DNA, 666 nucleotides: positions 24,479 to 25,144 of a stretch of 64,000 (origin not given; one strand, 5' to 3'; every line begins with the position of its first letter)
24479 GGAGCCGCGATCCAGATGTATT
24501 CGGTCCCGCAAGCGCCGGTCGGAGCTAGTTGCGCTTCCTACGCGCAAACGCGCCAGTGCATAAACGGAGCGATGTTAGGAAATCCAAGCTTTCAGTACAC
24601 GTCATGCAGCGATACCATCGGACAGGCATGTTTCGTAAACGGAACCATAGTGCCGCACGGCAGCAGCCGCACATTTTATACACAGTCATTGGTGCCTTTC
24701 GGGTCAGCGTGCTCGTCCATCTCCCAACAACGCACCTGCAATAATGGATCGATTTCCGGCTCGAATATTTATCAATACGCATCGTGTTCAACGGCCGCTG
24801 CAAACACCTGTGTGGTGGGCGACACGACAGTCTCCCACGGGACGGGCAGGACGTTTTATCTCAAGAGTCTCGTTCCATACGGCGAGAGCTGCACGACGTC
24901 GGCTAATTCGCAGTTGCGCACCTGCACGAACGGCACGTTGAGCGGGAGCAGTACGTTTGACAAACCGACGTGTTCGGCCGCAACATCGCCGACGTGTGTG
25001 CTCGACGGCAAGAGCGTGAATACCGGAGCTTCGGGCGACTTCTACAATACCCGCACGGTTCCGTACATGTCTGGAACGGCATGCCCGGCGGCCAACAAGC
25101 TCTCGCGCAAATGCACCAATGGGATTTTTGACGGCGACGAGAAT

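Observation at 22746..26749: Two adjacent paralogous secreted proteins with PG-binding domains; the larger carries about 7 tandem Cys-pair repeats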

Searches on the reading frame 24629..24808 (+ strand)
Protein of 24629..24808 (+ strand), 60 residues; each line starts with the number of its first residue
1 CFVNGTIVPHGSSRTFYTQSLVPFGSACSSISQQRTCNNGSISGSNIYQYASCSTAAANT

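Call 11: search_solved_structures(query=A1, max_evalue=10, show_alignments=2)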
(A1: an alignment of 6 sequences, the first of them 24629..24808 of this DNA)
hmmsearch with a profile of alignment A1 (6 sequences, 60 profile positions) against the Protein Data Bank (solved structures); distinct sequences matched with E-value up to 10: 0.

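Call 18: search_protein_representatives(alignment_id=A1)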
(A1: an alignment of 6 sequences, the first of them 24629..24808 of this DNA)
Query: 6 sequences, 60 profile positions. Proteins with E-value up to 0.001 (for the whole library): 2349; up to 1e-10: 1259; up to 1e-30: 434. The best 150 are listed.
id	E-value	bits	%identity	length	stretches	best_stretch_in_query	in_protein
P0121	0.0e+00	1210.5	-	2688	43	11-58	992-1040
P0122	1.7e-177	591.7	-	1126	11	1-59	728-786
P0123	4.4e-166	555.2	-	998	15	1-59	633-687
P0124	1.0e-159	534.8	-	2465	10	1-60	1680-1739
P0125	3.9e-153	513.7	-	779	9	1-59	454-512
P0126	1.4e-135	457.5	-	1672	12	1-60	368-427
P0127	1.9e-122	415.4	-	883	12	1-58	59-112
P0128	4.4e-119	404.7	-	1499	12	1-58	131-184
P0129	1.3e-116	396.8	-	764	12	1-58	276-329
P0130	6.9e-114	388.1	-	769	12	1-59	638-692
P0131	8.5e-113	384.6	-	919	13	1-56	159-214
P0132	4.5e-112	382.2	-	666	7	1-58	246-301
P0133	6.0e-111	378.6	-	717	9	4-58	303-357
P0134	2.0e-109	373.8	-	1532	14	1-59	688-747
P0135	6.3e-109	372.2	-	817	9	1-55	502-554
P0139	1.1e-105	361.7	-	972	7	1-60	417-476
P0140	7.3e-102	349.5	-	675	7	1-56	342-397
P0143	1.5e-98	338.9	-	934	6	1-58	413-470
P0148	2.9e-94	325.2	-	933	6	1-60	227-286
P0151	2.4e-91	315.8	-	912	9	1-54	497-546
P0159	7.5e-86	298.3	-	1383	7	1-59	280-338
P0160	1.0e-85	297.8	-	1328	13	8-58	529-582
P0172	8.7e-80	278.8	-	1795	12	1-56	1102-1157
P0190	4.6e-71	250.9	-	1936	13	12-59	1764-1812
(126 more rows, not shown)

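Call 21: search_protein_families(library=pfam, proteins=[P0122, P0124, P0126, P0128, P0139, P0143, P0148], max_evalue=0.001)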
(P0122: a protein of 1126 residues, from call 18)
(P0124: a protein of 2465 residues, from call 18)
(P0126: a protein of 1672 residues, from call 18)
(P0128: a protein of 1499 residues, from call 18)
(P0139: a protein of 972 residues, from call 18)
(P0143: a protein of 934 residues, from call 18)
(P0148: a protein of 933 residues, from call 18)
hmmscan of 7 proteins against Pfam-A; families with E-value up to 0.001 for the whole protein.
P0122 (1126 aa): 3 families
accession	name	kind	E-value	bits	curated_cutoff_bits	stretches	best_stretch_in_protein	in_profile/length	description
PF01471.23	PG_binding_1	-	3.4e-18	66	23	2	144-193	1-49/57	Putative peptidoglycan binding domain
PF10342.15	Kre9_KNH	-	1.3e-05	26.3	24.6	1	905-995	1-94/94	Kre9/KNH-like N-terminal Ig-like domain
PF09374.15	PG_binding_3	-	0.0009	19.8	24.6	0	199-217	21-38/76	Predicted Peptidoglycan domain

P0124 (2465 aa): 3 families
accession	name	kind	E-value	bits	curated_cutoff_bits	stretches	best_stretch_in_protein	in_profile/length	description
PF01471.23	PG_binding_1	-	8.6e-21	74.3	23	2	2292-2356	1-56/57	Putative peptidoglycan binding domain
PF03629.24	SASA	-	2.1e-12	47.6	24.8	1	1240-1476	2-222/226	Carbohydrate esterase, sialic acid-specific acetylesterase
PF20736.2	Glyco_hydro127M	-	0.00051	20.5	24.2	0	527-577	20-67/95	Beta-L-arabinofuranosidase, GH127 middle domain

P0126 (1672 aa): 2 families
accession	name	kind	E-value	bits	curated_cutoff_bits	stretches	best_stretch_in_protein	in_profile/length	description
PF13946.11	DUF4214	-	4.6e-11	43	23.2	1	1568-1630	5-71/72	Domain of unknown function (DUF4214)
PF01471.23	PG_binding_1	-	2.3e-09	37.7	23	1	10-56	2-47/57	Putative peptidoglycan binding domain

P0128 (1499 aa): 5 families
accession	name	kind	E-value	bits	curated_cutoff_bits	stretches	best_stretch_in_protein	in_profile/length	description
PF02012.26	BNR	-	5.7e-15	53.3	27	0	1386-1396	1-11/12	BNR/Asp-box repeat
PF15902.12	Sortilin-Vps10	-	3.6e-13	49.6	33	0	1384-1440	2-60/446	Sortilin, neurotensin receptor 3,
PF13088.12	BNR_2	-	7.6e-08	32.5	31.4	0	750-916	71-249/277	BNR repeat-like domain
PF14870.12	PSII_BNR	-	7.4e-06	25.8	27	1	1367-1465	66-165/303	Photosynthesis system II assembly factor YCF48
PF24316.1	Tli3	-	4.1e-05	24.4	27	0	809-842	79-111/129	T6SS Tli3 immunity protein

P0139 (972 aa): 1 family
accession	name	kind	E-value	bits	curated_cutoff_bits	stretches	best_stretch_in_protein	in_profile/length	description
PF01471.23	PG_binding_1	-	7.3e-18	64.9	23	2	134-183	1-49/57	Putative peptidoglycan binding domain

P0143 (934 aa): 1 family
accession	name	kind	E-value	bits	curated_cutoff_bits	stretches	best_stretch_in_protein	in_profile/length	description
PF01471.23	PG_binding_1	-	1e-09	38.8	23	1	84-131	1-48/57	Putative peptidoglycan binding domain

P0148 (933 aa): 2 families
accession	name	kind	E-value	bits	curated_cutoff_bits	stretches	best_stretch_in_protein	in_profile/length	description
PF01471.23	PG_binding_1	-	4e-07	30.5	23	1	82-134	1-51/57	Putative peptidoglycan binding domain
PF10342.15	Kre9_KNH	-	5.4e-05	24.3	24.6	1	812-884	5-79/94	Kre9/KNH-like N-terminal Ig-like domain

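Call 37: find_encoding_contigs(protein=P0143, flank=8000, max_places=2)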
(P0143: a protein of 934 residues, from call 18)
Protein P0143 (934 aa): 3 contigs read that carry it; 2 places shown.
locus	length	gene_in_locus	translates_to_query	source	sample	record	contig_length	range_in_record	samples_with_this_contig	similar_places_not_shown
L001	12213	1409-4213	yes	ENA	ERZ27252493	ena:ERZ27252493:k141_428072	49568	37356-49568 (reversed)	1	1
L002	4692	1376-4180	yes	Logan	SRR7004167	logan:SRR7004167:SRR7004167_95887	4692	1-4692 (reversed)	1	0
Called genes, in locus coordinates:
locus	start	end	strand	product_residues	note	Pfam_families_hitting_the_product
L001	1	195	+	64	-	?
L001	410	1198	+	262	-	PF01471:PG_binding_1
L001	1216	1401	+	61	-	-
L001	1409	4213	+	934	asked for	PF01471:PG_binding_1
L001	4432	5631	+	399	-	PF00009:GTP_EFTU, PF03144:GTP_EFTU_D2, PF03143:GTP_EFTU_D3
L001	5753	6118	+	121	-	-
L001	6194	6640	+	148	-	PF04191:PEMT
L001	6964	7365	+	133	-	PF07681:DoxX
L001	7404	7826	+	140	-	PF10604:Polyketide_cyc2, PF08327:AHSA1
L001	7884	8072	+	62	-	-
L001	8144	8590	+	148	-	PF10517:DM13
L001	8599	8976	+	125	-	PF08818:DUF1801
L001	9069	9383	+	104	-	PF03795:YCII (weak)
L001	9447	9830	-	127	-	PF09722:Xre_MbcA_ParS_C (weak)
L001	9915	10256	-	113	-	PF04828:GFA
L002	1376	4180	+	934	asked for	PF01471:PG_binding_1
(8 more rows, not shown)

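Call 55: search_protein_families(library=pfam, alignment_id=A4, max_evalue=0.0001)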
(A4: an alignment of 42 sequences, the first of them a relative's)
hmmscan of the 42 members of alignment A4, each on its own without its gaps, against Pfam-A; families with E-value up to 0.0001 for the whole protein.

A. member 1, P0234 (1541 aa): 1 family
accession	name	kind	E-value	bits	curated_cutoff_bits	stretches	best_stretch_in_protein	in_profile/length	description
PF01471.23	PG_binding_1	-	1.3e-21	77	23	2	127-184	1-57/57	Putative peptidoglycan binding domain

B. families by the number of members that match (of 42 scanned): 35 families (the first 25 are shown)
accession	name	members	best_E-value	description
PF01471.23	PG_binding_1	13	1.3e-21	Putative peptidoglycan binding domain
PF13442.11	Cytochrome_CBB3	2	5.5e-11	Cytochrome C oxidase, cbb3-type, subunit III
PF14870.12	PSII_BNR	2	7.4e-06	Photosynthesis system II assembly factor YCF48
PF10342.15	Kre9_KNH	2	1.3e-05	Kre9/KNH-like N-terminal Ig-like domain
PF00034.26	Cytochrom_C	2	1.8e-05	Cytochrome c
PF03382.20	DUF285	1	4.1e-86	Mycoplasma protein of unknown function, DUF285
PF25390.1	WD40_RLD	1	1.2e-43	RCC1-like domain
PF00415.24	RCC1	1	4.8e-40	Regulator of chromosome condensation (RCC1) repeat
PF01436.27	NHL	1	8.7e-33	NHL repeat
PF25021.1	TEN_NHL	1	8.5e-29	Teneurin NHL domain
PF13540.12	RCC1_2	1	3.3e-27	Regulator of chromosome condensation (RCC1) repeat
PF18989.5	DUF5722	1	4.3e-24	Family of unknown function (DUF5722)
PF03629.24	SASA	1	3.3e-17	Carbohydrate esterase, sialic acid-specific acetylesterase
PF07627.16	PSCyt3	1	1.6e-16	Protein of unknown function (DUF1588)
PF18885.6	DUF5648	1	2.4e-15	Domain of unknown function (DUF5648)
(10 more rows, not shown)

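Call 61: list_cluster_members(proteins=[P0125, P0129, P0131, P0134, P0140, P0151, P0159, P0160, P0172, P0190])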
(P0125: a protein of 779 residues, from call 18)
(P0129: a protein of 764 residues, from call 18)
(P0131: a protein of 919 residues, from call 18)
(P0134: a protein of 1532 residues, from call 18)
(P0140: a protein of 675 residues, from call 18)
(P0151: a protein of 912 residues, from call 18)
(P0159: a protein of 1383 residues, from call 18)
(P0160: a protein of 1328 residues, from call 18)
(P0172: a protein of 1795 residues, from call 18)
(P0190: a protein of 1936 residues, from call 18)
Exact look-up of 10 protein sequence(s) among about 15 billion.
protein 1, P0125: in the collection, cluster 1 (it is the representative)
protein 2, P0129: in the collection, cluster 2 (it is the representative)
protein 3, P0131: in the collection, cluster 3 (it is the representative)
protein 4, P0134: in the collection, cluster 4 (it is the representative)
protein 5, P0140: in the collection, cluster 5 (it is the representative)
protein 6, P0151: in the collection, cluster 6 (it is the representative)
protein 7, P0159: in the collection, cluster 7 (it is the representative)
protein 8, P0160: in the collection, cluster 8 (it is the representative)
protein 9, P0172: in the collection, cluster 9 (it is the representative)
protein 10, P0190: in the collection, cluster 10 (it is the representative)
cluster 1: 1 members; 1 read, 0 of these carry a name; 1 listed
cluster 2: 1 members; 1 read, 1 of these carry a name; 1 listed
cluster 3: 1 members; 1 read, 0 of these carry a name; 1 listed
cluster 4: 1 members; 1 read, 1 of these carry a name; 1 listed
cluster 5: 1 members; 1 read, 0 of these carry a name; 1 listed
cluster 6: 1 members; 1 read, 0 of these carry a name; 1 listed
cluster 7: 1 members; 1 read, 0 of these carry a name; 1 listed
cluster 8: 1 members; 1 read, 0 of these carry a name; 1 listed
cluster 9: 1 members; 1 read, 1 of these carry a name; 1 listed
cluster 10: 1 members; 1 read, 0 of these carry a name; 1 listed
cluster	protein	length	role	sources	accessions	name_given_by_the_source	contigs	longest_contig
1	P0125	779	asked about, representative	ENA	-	-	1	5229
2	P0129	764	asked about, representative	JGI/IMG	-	hypothetical protein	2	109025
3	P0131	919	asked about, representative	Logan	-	-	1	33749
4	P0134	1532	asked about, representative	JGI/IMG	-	hypothetical protein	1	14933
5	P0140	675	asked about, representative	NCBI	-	-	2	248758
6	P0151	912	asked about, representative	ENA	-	-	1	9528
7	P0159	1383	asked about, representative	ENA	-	-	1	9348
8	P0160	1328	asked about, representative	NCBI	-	-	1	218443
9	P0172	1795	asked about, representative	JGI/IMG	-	hypothetical protein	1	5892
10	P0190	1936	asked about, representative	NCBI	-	-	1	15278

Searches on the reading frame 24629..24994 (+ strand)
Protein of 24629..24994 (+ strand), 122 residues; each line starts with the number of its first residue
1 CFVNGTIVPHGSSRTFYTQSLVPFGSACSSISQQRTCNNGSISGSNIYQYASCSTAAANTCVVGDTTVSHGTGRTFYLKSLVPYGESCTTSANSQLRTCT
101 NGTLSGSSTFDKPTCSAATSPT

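Call 28: predict_structure(alignment_id=A2)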
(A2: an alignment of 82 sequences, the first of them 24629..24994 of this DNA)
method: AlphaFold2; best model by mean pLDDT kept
length: 122 residues; sequences in the alignment: 82
mean_pLDDT: 97.2   pTM: 0.73
mean pLDDT of the five models: 97.2, 96.9, 96.8, 96.7, 96.2
residues with pLDDT >= 90: 119; 70-90: 3; 50-70: 0; < 50: 0
segments of 3 or more residues with pLDDT < 50: none
pLDDT, mean of each block of 10 residues (from residue 1): 97 98 97 98 98 98 97 98 96 96 97 97 88
secondary structure, 60 per line:
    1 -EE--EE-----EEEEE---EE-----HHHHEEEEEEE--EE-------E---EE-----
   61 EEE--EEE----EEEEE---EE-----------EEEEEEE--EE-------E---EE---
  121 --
elements in order: E13-17 H28-31 E32-38 E61-63 E66-68 E73-77 E94-100

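Call 31: fold_search(model_id=the predicted structure, library=pdb)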
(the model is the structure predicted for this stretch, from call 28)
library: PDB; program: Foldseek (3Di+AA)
matches with E <= 10: 32; with E <= 0.001: 0
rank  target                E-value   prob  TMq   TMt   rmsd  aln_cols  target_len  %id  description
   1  4j38_B                4.9e-01  0.15  0.23  0.23   8.1        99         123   19  Structure of Borrelia burgdorferi Outer surface protein E in complex with Factor H domains 19-20 (released 2013-05-15)
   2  8q5r_B                1.1e+00  0.14  0.31  0.24   9.1       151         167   12  HpARI bound to mouse IL-33 (released 2024-05-08)
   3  6n29_A                1.4e+00  0.35  0.25  0.07   8.7        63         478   17  Crystal structure of monomeric von Willebrand Factor D`D3 assembly (released 2019-01-23)
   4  9oz8_C                2.1e+00  0.07  0.21  0.04  12.1        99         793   16  Cryo-EM structure of chicken NEL dimer bound with one human NICOL. (released 2026-02-25)
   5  9gvj_C                2.1e+00  0.06  0.23  0.08  12.2       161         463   12  MUC5AC mucin amino acids 28 to 1483 (released 2024-12-04)
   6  5nb8_A                2.3e+00  0.35  0.23  0.39   6.1        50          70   14  Structure of vWC domain from CCN3 (released 2017-06-14)
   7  9oz8_B                2.3e+00  0.05  0.20  0.05  11.1       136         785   15  Cryo-EM structure of chicken NEL dimer bound with one human NICOL. (released 2026-02-25)
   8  6n29_B                2.7e+00  0.35  0.25  0.07   4.3        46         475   15  Crystal structure of monomeric von Willebrand Factor D`D3 assembly (released 2019-01-23)
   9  9gvj_A                3.4e+00  0.08  0.22  0.04  14.0        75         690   20  MUC5AC mucin amino acids 28 to 1483 (released 2024-12-04)
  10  9gvq_A                3.9e+00  0.07  0.22  0.03  14.0        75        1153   20  MUC5AC mucin amino acids 28 to 1483 (released 2024-12-04)
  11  10ft_B                4.2e+00  0.04  0.25  0.17  11.6       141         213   17  Cryo-EM structure of receptor tyrosine kinase ROS1 in complex with NELL2 (released 2026-02-25)
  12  1fbr                  4.2e+00  0.03  0.17  0.21  12.1        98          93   15  FOURTH AND FIFTH FIBRONECTIN TYPE I MODULE PAIR (released 1995-10-15)
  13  2cg6                  4.8e+00  0.05  0.23  0.30  10.9        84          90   19  Second and third fibronectin type I module pair (crystal form I). (released 2007-02-27)
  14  1c1z_A                4.8e+00  0.05  0.24  0.10   9.6       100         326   16  CRYSTAL STRUCTURE OF HUMAN BETA-2-GLYCOPROTEIN-I (APOLIPOPROTEIN-H) (released 1999-11-19)
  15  7kg4_A                4.8e+00  0.03  0.21  0.09   9.5        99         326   15  Recombinant Beta-2-Glycoprotein I antibody recognition loop mutant (released 2021-10-20)
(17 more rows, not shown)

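Call 66: search_protein_families(library=pfam, alignment_id=A2, max_evalue=1)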
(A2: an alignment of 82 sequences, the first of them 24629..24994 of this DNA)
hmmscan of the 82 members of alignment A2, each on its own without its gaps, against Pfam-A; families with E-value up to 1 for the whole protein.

A. member 1, window:24629-24994:+ (122 aa): 1 family
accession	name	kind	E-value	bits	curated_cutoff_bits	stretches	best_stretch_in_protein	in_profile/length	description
PF02123.21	RdRP_4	-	0.11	11.8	22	1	78-117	358-396/465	Viral RNA-directed RNA-polymerase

B. families by the number of members that match (of 82 scanned): 53 families (the first 25 are shown)
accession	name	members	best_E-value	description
PF00642.30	zf-CCCH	11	0.0002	Zinc finger C-x8-C-x5-C-x3-H type (and similar)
PF01508.21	Paramecium_SA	8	0.023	Paramecium surface antigen domain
PF12115.13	Salp15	6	0.0035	Salivary protein of 15kDa inhibits CD4+ T cell activation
PF17486.7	Cys_Knot_tox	5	0.00053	Cystine knot toxins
PF01185.23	Hydrophobin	5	0.0068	Fungal hydrophobin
PF20417.3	Gemin6_C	5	0.0075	Gemin6 C-terminal domain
PF19035.6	TSP1_CCN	3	0.0036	CCN3 Nov like TSP1 domain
PF08117.16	Toxin_30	3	0.026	Ptu family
PF25564.1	DUF7933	3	0.044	Domain of unknown function (DUF7933)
PF09014.16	Sushi_2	2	0.00033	Beta-2-glycoprotein-1 fifth domain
PF21364.3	EGF_FBN_1st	2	0.0095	Fibrillin, first EGF domain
PF19148.5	DUF5830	2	0.012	Family of unknown function (DUF5830)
PF05895.17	DUF859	2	0.023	Siphovirus protein of unknown function (DUF859)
PF16016.11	VASt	2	0.037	VAD1 Analog of StAR-related lipid transfer domain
PF25542.1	zf-CCCH_12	2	0.073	CCCH zinc finger domain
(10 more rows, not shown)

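Call 67: search_protein_families(library=ncbifam, alignment_id=A2, max_evalue=1)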
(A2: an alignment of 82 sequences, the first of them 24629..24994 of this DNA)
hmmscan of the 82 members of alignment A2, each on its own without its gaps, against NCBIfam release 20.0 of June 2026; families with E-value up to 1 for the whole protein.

A. member 1, window:24629-24994:+ (122 aa): 0 families

B. families by the number of members that match (of 82 scanned): 21 families
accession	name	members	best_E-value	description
NF033417.1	glycocin_F_RiPP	3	0.0038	glycocin F family RiPP peptide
NF001129.0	PRK00139.2-3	2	0.14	UDP-N-acetylmuramoyl-L-alanyl-D-glutamate--2,6-diaminopimelate ligase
NF038307.1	EPS_acetyl_HpsU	1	0.0038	hormogonium polysaccharide biosynthesis acetyltransferase HpsU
NF005242.0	PRK06752.1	1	0.0096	single-stranded DNA-binding protein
NF011356.0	PRK14774.1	1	0.03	lipoprotein signal peptidase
NF041884.1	selenate_YnfF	1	0.045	selenate/tellurate reductase subunit YnfF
NF009263.0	PRK12620.1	1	0.051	flagellar basal body rod protein FlgB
NF038368.1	P2_Rz1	1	0.059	Rz1-like lysis system protein LysC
NF033188.1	internalin_H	1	0.059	InlH/InlC2 family class 1 internalin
NF007205.0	PRK09626.1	1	0.062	2-oxoglutarate-acceptor oxidoreductase subunit OorD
NF010125.0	PRK13602.1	1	0.086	50S ribosomal protein L7ae-like protein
TIGR01919.1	hisA-trpF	1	0.095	bifunctional 1-(5-phosphoribosyl)-5-((5-phosphoribosylamino)methylideneamino)imidazole-4-carboxamide isomerase/phosphoribosylanthranilate is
NF033801.3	NprX_fam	1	0.14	NprX family peptide pheromone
NF050085.1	LIC10280_fam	1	0.14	LIC10280 family protein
NF041737.1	choice_anch_S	1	0.14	choice-of-anchor S family protein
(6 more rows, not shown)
